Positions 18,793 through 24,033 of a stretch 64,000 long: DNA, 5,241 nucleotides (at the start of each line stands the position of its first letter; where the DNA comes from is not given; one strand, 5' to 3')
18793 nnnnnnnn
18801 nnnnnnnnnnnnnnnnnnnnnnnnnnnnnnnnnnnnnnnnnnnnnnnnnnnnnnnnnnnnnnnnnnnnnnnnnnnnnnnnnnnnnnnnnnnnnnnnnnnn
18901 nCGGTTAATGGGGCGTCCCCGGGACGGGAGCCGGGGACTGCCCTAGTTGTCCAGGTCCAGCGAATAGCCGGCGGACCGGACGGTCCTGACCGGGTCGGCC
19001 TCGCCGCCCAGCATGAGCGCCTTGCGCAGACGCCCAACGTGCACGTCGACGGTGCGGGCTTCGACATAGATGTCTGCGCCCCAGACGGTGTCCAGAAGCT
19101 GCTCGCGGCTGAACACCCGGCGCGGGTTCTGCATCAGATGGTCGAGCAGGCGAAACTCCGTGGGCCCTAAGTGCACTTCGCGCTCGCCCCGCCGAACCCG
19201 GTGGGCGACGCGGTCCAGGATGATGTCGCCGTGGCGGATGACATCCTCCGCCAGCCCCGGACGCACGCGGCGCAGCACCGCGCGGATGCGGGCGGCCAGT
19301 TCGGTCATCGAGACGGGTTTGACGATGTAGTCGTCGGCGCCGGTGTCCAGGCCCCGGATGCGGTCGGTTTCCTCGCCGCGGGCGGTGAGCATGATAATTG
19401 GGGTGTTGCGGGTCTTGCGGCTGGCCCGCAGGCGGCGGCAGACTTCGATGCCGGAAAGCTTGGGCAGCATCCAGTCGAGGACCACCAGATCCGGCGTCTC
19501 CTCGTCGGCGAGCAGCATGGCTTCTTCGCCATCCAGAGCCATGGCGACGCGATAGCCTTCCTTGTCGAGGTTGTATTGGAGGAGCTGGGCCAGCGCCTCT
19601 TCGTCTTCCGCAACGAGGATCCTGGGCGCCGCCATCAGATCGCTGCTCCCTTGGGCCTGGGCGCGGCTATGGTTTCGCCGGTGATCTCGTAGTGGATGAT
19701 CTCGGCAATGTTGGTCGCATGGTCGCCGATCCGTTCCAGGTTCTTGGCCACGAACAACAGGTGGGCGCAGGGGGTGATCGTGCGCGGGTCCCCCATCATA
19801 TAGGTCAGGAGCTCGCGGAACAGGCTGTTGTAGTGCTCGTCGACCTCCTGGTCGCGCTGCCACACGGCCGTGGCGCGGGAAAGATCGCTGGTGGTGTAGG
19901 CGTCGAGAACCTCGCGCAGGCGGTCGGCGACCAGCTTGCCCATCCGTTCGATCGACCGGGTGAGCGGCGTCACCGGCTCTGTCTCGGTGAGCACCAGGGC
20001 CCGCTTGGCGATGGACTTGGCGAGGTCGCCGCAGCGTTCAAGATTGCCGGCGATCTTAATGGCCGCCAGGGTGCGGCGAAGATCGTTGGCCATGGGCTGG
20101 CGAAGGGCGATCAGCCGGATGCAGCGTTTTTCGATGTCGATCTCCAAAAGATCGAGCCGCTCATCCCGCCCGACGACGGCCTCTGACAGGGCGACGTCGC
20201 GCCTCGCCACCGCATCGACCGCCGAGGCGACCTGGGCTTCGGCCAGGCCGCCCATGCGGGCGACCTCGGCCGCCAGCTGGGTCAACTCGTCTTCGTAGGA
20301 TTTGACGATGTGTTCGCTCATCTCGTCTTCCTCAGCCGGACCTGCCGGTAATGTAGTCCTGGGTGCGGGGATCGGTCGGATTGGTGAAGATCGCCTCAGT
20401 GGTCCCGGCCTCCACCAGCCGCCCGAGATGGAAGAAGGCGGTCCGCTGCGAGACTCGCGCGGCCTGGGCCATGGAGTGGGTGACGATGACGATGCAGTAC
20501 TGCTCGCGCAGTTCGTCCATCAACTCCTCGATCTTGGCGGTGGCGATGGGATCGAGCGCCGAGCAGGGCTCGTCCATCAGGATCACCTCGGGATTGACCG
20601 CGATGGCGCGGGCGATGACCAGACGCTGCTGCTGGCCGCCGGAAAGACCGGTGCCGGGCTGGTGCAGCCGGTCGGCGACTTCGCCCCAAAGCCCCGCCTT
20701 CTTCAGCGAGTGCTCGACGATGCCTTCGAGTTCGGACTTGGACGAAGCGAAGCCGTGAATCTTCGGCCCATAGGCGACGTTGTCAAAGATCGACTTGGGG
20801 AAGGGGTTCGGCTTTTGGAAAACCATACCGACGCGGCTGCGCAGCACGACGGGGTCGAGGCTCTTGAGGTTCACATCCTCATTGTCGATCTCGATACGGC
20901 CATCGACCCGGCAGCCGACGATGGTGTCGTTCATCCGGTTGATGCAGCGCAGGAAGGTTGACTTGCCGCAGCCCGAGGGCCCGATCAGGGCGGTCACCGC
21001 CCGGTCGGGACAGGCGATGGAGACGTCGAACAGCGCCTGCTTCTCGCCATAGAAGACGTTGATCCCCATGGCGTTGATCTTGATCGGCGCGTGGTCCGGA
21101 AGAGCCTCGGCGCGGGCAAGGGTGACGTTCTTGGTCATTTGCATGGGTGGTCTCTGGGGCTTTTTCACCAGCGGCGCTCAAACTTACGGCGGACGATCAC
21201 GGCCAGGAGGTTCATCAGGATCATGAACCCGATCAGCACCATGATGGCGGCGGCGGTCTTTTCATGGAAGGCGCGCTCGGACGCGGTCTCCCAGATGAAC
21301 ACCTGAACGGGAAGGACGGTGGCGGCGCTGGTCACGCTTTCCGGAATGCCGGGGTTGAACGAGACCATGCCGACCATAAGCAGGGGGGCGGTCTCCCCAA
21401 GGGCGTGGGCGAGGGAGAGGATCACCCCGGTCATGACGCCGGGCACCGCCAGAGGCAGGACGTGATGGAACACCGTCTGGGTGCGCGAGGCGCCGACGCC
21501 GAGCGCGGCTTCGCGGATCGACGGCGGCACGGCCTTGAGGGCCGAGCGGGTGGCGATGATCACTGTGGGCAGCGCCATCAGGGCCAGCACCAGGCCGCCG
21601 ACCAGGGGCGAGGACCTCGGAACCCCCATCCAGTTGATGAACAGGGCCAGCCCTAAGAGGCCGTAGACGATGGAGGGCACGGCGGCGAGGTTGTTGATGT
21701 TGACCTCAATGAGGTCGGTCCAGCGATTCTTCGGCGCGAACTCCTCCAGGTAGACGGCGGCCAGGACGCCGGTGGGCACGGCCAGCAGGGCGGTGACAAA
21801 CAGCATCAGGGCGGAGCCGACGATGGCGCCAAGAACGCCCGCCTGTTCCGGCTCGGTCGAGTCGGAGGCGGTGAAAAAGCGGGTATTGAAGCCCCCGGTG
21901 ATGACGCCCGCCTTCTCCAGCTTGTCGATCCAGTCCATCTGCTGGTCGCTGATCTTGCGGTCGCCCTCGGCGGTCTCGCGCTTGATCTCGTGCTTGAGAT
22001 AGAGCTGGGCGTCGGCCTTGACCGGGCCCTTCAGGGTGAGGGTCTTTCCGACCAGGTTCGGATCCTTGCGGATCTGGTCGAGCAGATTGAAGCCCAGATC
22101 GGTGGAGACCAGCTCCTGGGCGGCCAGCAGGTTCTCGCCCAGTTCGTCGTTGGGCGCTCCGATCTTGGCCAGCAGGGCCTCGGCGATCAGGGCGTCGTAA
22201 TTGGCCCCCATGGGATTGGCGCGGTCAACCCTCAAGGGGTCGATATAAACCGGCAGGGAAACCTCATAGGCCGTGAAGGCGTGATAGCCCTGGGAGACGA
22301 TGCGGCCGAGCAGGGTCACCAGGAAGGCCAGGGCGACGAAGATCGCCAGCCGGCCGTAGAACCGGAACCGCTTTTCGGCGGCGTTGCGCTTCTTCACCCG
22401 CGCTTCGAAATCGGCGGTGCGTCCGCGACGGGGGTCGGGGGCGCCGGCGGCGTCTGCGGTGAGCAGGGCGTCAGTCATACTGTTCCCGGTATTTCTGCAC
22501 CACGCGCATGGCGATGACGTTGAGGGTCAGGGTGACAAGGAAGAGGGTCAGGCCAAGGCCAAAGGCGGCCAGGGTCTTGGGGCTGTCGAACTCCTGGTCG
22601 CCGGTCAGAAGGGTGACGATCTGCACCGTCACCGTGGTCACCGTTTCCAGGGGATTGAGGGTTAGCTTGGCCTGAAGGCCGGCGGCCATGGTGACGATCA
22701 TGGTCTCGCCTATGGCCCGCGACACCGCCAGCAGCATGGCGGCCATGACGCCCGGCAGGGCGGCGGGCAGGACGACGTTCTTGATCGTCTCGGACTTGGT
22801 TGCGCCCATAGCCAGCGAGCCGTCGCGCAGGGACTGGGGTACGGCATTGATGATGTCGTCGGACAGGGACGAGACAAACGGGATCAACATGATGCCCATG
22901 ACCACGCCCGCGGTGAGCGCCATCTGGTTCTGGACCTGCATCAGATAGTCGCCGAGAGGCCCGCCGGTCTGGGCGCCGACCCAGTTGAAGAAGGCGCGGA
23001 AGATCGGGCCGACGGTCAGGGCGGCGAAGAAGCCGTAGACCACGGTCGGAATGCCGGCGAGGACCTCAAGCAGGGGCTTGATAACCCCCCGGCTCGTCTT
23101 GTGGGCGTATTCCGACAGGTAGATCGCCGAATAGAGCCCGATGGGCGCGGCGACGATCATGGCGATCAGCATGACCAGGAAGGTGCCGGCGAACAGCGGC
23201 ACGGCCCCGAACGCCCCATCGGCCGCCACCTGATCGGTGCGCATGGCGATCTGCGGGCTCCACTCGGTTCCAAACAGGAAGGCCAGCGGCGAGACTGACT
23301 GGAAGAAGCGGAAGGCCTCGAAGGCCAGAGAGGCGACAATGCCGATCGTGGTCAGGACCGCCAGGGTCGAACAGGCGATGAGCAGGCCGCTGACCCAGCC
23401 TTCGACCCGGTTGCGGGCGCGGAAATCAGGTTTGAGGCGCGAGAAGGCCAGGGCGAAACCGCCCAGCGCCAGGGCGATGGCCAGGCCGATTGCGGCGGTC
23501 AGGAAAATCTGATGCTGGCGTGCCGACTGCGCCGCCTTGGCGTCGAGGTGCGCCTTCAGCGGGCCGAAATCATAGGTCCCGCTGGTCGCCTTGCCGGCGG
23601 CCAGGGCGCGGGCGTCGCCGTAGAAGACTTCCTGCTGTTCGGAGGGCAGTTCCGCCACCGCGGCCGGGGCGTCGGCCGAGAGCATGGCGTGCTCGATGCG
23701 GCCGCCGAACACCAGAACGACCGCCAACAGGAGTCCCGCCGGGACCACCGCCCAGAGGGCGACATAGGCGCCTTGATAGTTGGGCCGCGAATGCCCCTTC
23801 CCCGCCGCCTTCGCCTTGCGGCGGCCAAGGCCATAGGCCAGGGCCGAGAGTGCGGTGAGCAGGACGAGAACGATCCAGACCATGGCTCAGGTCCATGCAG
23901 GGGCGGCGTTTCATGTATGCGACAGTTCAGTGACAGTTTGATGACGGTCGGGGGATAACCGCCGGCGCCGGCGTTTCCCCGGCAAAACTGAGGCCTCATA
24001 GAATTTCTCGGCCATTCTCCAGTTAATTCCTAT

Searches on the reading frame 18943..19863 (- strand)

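Call 28: search_protein_families(library=ncbifam, proteins=[window:18943-19863:-], max_evalue=1e-10)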
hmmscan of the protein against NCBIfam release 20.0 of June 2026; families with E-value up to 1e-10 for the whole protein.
window:18943-19863:- (306 aa): 75 families (the best 25 are shown)
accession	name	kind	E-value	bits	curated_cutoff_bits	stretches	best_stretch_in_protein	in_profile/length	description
TIGR02154.1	PhoB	equivalog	1.4e-102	341.8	296.2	1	79-303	2-226/226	phosphate regulon transcriptional regulator PhoB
NF007546.0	PRK10161.1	equivalog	6e-73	245.2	471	1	79-302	2-225/229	phosphate response regulator transcription factor PhoB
NF040689.1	MtrAB_MtrA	equivalog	2.6e-64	216.6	300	1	82-301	1-217/219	MtrAB system response regulator MtrA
NF008296.0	PRK11083.1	equivalog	1.6e-62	210.9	273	1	78-303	2-226/228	two-component system response regulator CreB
NF053854.1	RespRegPhoBBctds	equivalog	1.6e-60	204.3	270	1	82-300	1-222/225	two-component system response regulator PhoB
NF045944.1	ResRegRpaBCyano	equivalog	9e-58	195.3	330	1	83-302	1-227/229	response regulator transcription factor RpaB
NF040534.1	resp_reg_YycF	equivalog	1.6e-57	194.4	340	1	81-300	2-225/231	response regulator YycF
NF041734.1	resp_reg_RppA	equivalog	2.1e-55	187.6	250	1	81-303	2-228/229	two-component system response regulator RppA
NF041733.1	resp_reg_CseB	equivalog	5.3e-55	186.3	350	1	81-302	2-226/228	two-component system response regulator CseB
NF007982.1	PRK10710.1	equivalog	4.4e-52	177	380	1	78-303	6-228/235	envelope stress response regulator BaeR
TIGR01387.1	cztR_silR_copR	subfamily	2.7e-51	174.3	279.2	1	82-302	1-218/218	heavy metal response regulator transcription factor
NF007005.1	PRK09468.1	equivalog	1.2e-49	168.8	331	1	80-300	4-229/237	osmolarity response regulator transcription factor OmpR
NF033117.2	vanR_ACDEGLN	exception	2.2e-47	161.5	350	1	82-302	1-225/226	VanR-ABDEGLN family response regulator transcription factor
NF033120.0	vanR_FM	exception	1.1e-45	156.1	460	1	81-302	5-229/231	vancomycin resistance response regulator transcription factor, VanR-F/VanR-M family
NF045914.1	RespRegNblR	equivalog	2.4e-45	154.9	300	1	78-302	5-225/228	response regulator transcription factor NblR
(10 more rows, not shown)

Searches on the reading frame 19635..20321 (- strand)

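Call 28: search_protein_families(library=ncbifam, proteins=[window:19635-20321:-], max_evalue=1e-10)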
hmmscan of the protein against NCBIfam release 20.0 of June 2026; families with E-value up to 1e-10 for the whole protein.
window:19635-20321:- (228 aa): 2 families
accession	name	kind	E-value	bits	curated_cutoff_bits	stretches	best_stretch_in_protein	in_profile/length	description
TIGR02135.1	phoU_full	equivalog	3.6e-71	239.1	130.25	1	7-217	1-211/212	phosphate signaling complex protein PhoU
NF008332.0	PRK11115.1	equivalog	9.4e-58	195.5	342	1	2-218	7-222/239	phosphate signaling complex protein PhoU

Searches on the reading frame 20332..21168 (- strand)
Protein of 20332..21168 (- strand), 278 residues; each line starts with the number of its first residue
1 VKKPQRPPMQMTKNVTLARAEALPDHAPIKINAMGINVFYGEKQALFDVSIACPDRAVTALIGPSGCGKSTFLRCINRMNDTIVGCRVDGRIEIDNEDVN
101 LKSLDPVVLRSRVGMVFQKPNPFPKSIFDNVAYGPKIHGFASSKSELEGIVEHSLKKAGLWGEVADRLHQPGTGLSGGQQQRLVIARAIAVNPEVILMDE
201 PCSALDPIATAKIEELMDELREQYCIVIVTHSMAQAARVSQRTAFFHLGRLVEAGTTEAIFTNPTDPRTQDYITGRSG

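Call 28: search_protein_families(library=ncbifam, proteins=[window:20332-21168:-], max_evalue=1e-10)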
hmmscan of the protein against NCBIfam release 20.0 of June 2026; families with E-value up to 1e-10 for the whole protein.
window:20332-21168:- (278 aa): 155 families (the best 25 are shown)
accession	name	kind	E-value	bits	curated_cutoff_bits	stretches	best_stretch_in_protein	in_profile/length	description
TIGR00972.1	3a0107s01c2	equivalog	6e-115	382.8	343.2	1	32-278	3-248/248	phosphate ABC transporter ATP-binding protein PstB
NF010860.0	PRK14267.1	equivalog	7.2e-86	287.9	412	1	31-278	5-253/253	phosphate ABC transporter ATP-binding protein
NF010851.0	PRK14258.1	subfamily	4.3e-78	262.4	425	1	30-276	9-259/261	phosphate ABC transporter ATP-binding protein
NF010864.0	PRK14271.1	equivalog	1.4e-72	244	561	1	27-278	18-267/276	phosphate ABC transporter ATP-binding protein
NF010840.0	PRK14246.1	equivalog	9.9e-66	222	425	1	36-276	16-255/257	phosphate ABC transporter ATP-binding protein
NF007027.0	PRK09493.1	equivalog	2.3e-48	164.7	379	1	37-273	8-236/240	glutamine ABC transporter ATP-binding protein GlnQ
NF008428.0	PRK11264.1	equivalog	4.7e-46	157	406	1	43-273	16-244/250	L-cystine ABC transporter ATP-binding protein TcyN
NF008338.0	PRK11124.1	equivalog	2.4e-44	151.6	369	1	31-273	3-240/242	arginine ABC transporter ATP-binding protein ArtP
TIGR01186.1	proV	subfamily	2.6e-43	148.5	326.6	1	41-274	4-231/363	betaine/proline/choline family ABC transporter ATP-binding protein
NF007908.0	PRK10619.1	equivalog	2.6e-43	148.1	466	1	30-275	5-254/257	histidine ABC transporter ATP-binding protein HisP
TIGR04521.1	ECF_ATPase_2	equivalog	1.6e-42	145.5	330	1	42-265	17-237/279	energy-coupling factor transporter ATPase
TIGR02314.1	ABC_MetN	equivalog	2.9e-38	131.7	499.7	1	43-274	18-242/343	methionine ABC transporter ATP-binding protein MetN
TIGR03005.1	ectoine_ehuA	equivalog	2.9e-38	131.5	345.4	1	40-273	10-247/252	ectoine/hydroxyectoine ABC transporter ATP-binding protein EhuA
TIGR03415.1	ABC_choXWV_ATP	equivalog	1.8e-37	129.2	483.75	1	47-273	41-265/382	choline ABC transporter ATP-binding protein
TIGR02857.1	CydD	equivalog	7.6e-37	127.4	435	1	17-240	308-524/529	thiol reductant ABC exporter subunit CydD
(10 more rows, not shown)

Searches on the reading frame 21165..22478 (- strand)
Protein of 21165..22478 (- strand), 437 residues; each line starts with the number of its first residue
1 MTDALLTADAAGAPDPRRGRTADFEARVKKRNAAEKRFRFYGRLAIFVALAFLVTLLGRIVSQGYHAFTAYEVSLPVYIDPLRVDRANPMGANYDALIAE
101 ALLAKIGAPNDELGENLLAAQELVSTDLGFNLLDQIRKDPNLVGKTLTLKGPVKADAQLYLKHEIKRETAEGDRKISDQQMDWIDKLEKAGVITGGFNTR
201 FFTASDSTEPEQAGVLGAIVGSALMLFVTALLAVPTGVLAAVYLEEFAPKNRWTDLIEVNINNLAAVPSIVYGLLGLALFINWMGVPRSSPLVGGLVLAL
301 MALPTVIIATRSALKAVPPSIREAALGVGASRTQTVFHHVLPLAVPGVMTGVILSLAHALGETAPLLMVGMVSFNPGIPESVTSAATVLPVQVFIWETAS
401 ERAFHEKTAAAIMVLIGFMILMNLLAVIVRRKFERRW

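Call 28: search_protein_families(library=ncbifam, proteins=[window:21165-22478:-], max_evalue=1e-10)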
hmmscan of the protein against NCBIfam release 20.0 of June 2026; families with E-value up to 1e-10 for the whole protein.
window:21165-22478:- (437 aa): 6 families
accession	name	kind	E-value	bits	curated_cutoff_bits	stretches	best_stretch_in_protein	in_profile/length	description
TIGR00974.1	3a0107s02c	equivalog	9.3e-68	228.3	193.45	1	197-434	34-271/272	phosphate ABC transporter permease PstA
TIGR02138.1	phosphate_pstC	equivalog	1.7e-41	142.2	196.45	1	186-432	33-294/296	phosphate ABC transporter permease subunit PstC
NF008430.0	PRK11268.1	equivalog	1.6e-31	109.5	439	1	195-432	58-292/295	phosphate ABC transporter permease PstA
NF008435.0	PRK11275.1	equivalog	1.3e-17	63.9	502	0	292-401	171-274/319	phosphate ABC transporter permease PstC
TIGR02141.1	modB_ABC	equivalog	4.4e-12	46.1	182.6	1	227-423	8-201/208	molybdate ABC transporter permease subunit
NF006939.0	PRK09421.1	equivalog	2.4e-11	43.5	262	1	266-432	76-227/230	molybdate ABC transporter permease subunit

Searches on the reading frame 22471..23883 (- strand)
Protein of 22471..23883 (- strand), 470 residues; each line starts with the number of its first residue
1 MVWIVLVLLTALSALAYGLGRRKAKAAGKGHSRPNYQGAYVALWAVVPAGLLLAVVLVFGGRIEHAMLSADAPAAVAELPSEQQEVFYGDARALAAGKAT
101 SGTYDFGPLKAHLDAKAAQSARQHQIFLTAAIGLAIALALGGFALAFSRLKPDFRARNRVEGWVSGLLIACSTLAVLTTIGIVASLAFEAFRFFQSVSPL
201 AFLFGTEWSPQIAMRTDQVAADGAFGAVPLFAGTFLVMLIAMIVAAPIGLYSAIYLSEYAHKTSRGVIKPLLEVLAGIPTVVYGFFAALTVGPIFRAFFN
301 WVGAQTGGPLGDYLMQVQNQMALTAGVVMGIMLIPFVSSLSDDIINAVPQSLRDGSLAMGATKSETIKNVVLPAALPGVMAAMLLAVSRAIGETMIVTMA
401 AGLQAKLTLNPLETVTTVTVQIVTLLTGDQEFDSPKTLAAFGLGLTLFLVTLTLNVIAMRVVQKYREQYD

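Call 28: search_protein_families(library=ncbifam, proteins=[window:22471-23883:-], max_evalue=1e-10)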
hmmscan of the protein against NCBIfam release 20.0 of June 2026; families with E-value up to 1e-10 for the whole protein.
window:22471-23883:- (470 aa): 4 families
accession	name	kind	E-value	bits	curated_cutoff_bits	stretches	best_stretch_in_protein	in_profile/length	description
TIGR02138.1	phosphate_pstC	equivalog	1.6e-84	283.5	196.45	1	164-465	4-295/296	phosphate ABC transporter permease subunit PstC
TIGR00974.1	3a0107s02c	equivalog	1.9e-42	145.3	193.45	1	168-465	8-270/272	phosphate ABC transporter permease PstA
NF008435.0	PRK11275.1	equivalog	9.3e-30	103.8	502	1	151-459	5-306/319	phosphate ABC transporter permease PstC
NF008430.0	PRK11268.1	equivalog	1.9e-15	56.7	439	1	321-464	151-292/295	phosphate ABC transporter permease PstA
